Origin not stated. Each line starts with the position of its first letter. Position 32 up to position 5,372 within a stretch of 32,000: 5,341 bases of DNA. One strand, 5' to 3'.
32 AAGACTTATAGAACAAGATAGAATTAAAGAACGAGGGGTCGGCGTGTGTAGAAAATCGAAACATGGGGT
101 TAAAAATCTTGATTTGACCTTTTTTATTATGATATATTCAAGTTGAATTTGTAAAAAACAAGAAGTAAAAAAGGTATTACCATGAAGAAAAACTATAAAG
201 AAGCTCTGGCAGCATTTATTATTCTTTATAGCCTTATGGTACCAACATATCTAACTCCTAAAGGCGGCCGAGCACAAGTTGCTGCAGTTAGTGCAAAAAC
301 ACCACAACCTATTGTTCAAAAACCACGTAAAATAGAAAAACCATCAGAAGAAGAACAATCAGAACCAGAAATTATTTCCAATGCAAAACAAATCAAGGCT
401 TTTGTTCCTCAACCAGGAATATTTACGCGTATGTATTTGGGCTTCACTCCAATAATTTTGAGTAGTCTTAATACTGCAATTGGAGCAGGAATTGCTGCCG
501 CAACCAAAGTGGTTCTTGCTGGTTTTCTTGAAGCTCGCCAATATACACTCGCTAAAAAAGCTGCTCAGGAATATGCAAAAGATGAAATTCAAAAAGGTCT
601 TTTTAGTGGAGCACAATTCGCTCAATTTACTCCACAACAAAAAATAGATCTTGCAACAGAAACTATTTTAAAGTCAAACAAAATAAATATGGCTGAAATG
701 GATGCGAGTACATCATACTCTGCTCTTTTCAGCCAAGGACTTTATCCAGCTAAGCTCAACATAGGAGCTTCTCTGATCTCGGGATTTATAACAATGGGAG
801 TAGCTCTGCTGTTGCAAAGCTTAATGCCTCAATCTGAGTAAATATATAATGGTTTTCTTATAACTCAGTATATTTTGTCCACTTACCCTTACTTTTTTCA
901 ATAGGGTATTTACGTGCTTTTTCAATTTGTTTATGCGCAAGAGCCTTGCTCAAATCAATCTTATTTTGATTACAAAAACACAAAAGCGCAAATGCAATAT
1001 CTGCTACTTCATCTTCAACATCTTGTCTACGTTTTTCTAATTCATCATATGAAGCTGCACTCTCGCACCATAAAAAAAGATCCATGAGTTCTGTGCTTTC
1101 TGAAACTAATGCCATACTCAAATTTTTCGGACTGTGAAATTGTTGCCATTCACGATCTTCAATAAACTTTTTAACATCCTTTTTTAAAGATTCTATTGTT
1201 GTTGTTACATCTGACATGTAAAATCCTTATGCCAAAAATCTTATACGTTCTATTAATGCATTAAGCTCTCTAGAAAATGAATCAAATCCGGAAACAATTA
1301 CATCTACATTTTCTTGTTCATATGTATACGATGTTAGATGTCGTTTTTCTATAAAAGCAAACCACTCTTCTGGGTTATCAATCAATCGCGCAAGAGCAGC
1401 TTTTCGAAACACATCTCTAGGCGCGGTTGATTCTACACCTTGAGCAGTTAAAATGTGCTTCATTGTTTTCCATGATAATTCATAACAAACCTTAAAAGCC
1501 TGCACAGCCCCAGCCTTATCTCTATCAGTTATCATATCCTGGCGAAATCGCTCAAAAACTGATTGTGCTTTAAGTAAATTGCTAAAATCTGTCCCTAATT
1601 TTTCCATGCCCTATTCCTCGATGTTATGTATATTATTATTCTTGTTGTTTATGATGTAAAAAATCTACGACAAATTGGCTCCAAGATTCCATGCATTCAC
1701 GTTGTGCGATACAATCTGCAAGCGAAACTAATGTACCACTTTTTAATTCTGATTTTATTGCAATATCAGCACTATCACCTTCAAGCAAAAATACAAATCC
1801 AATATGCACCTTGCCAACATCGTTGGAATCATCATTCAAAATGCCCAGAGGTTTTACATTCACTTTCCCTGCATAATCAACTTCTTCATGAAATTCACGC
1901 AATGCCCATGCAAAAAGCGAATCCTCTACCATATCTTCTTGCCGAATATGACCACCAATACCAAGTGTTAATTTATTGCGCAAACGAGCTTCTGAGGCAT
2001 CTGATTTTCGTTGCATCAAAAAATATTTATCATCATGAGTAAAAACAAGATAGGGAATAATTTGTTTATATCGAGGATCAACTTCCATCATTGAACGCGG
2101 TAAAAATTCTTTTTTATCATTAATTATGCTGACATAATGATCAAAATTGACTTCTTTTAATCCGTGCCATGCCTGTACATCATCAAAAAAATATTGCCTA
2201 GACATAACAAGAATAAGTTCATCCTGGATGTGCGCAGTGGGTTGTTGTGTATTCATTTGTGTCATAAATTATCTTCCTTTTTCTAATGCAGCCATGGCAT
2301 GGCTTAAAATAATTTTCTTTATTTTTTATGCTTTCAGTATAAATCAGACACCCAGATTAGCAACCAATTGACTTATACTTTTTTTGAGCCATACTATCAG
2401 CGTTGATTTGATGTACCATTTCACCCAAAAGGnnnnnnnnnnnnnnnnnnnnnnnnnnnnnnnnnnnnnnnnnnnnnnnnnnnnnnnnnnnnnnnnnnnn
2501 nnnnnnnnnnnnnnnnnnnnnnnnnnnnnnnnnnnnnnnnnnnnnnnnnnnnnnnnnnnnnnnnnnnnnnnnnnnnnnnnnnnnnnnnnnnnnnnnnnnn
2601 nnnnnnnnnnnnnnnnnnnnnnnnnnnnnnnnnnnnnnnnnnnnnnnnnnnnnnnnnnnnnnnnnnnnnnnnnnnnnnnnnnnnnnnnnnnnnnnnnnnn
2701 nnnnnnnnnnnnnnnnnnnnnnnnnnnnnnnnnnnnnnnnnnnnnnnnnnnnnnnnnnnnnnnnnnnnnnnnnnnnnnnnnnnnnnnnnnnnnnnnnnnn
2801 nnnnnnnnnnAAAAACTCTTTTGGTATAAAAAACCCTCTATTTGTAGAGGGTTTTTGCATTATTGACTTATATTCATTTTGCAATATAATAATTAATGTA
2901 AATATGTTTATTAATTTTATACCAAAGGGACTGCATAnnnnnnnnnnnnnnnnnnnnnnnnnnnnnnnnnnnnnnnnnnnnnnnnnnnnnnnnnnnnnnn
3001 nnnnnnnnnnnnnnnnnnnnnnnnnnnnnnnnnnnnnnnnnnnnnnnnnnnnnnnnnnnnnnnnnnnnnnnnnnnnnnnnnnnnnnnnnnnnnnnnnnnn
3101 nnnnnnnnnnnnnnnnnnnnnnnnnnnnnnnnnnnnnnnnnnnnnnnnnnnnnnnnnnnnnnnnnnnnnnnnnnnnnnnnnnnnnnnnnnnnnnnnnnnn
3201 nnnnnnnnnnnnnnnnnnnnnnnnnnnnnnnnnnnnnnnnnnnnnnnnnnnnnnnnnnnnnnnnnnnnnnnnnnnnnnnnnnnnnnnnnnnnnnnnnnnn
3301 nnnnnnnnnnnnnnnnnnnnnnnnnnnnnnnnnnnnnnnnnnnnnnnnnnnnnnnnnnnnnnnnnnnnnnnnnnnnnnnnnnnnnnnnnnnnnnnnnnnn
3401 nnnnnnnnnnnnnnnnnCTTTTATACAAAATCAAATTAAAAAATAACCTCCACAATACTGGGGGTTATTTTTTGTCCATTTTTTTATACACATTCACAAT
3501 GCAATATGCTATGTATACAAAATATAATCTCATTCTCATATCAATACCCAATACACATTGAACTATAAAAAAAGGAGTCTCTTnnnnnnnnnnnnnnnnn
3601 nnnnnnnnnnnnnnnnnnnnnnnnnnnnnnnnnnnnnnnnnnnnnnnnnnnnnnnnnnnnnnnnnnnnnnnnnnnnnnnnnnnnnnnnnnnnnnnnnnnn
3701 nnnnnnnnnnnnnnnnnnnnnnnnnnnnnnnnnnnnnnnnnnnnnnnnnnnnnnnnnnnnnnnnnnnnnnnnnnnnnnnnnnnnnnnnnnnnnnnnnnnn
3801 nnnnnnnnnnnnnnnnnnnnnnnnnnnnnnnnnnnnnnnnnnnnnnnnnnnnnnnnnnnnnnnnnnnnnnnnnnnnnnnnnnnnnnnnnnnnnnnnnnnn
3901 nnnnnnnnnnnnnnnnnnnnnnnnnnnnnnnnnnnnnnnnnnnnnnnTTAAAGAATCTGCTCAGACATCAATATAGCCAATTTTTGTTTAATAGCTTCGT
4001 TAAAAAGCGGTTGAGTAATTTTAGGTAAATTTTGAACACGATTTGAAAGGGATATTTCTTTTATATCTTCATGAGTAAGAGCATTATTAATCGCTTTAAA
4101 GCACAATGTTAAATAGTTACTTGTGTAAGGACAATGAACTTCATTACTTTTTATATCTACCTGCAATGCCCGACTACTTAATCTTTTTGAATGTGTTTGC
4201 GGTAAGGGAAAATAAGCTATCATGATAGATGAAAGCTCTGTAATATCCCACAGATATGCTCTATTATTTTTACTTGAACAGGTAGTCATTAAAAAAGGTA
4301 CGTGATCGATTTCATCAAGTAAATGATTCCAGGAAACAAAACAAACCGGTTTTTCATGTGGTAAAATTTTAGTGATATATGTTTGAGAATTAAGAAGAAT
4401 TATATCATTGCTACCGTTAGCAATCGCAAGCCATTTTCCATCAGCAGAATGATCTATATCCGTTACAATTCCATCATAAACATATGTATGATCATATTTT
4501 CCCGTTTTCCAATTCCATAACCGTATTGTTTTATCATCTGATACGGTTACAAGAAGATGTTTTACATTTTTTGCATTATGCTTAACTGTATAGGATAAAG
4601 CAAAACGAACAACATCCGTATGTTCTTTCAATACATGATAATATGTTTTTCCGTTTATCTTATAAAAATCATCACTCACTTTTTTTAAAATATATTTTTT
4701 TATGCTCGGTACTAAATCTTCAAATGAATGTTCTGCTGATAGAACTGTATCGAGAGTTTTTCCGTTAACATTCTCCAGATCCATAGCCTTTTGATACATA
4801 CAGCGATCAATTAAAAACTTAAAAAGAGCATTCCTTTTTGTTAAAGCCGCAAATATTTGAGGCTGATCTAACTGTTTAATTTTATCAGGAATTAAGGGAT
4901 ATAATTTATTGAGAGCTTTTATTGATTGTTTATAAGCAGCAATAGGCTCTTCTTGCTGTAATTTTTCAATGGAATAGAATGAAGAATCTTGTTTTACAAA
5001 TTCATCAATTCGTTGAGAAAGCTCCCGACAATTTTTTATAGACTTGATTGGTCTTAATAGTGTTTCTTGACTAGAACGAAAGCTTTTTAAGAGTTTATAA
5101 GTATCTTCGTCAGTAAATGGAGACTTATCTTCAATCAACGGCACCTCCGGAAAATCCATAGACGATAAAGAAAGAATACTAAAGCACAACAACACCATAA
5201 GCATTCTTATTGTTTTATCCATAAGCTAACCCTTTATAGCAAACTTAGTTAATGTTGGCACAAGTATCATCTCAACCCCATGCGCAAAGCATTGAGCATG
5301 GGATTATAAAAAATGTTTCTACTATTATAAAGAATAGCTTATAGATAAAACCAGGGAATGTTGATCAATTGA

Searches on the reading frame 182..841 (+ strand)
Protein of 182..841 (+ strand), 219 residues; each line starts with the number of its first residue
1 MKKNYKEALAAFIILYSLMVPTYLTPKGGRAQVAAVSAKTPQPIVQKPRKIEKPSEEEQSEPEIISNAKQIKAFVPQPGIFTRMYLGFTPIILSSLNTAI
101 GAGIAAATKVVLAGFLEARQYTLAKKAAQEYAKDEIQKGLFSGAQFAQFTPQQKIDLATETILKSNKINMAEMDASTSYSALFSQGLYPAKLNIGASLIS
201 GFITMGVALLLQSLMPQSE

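Call 36: search_protein_families(library=ncbifam, proteins=[window:182-841:+], max_evalue=0.00001)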
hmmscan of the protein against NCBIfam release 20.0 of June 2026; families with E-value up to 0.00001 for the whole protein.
window:182-841:+ (219 aa): 0 families

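Call 50: find_encoding_contigs(protein=window:182-841:+, flank=10000, max_places=3)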
Protein window:182-841:+ (219 aa): 1 contig read that carries it; 1 place shown.
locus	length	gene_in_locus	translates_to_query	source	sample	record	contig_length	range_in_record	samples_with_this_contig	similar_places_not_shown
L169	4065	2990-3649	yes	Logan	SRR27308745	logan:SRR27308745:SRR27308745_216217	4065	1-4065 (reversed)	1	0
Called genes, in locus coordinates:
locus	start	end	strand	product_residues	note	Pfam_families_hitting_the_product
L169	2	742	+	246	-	?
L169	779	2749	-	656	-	PF00004:AAA, PF13401:AAA_22 (faint)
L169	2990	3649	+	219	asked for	-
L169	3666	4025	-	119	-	PF12643:MazG-like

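Call 84: search_protein_families(library=pfam, proteins=[window:182-841:+], max_evalue=0.001)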
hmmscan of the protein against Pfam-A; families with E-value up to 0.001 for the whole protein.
window:182-841:+ (219 aa): 0 families

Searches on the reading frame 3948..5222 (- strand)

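Call 36: search_protein_families(library=ncbifam, proteins=[window:3948-5222:-], max_evalue=0.00001)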
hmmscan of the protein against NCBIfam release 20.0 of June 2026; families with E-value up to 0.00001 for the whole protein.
window:3948-5222:- (424 aa): 0 families

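Call 84: search_protein_families(library=pfam, proteins=[window:3948-5222:-], max_evalue=0.001)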
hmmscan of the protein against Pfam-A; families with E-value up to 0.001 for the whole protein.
window:3948-5222:- (424 aa): 5 families
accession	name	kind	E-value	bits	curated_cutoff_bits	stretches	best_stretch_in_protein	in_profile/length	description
PF25174.1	Beta-prop_THOC3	-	1.7e-09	37.5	305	1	219-300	57-139/272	THOC3 beta-propeller domain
PF00400.38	WD40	-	3.8e-06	27.7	27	0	212-237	22-39/39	WD domain, G-beta repeat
PF23414.1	Beta-prop_EML_2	-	3.9e-06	26.9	90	1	221-299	10-90/266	Echinoderm microtubule-associated protein second beta-propeller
PF24807.1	WD40_CDC20-Fz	-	0.00012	22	200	0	225-329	23-122/292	CDC20/Fizzy WD40 domain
PF25173.1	Beta-prop_WDR3_1st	-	0.0003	21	154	1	192-272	103-177/184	WDR3 first beta-propeller domain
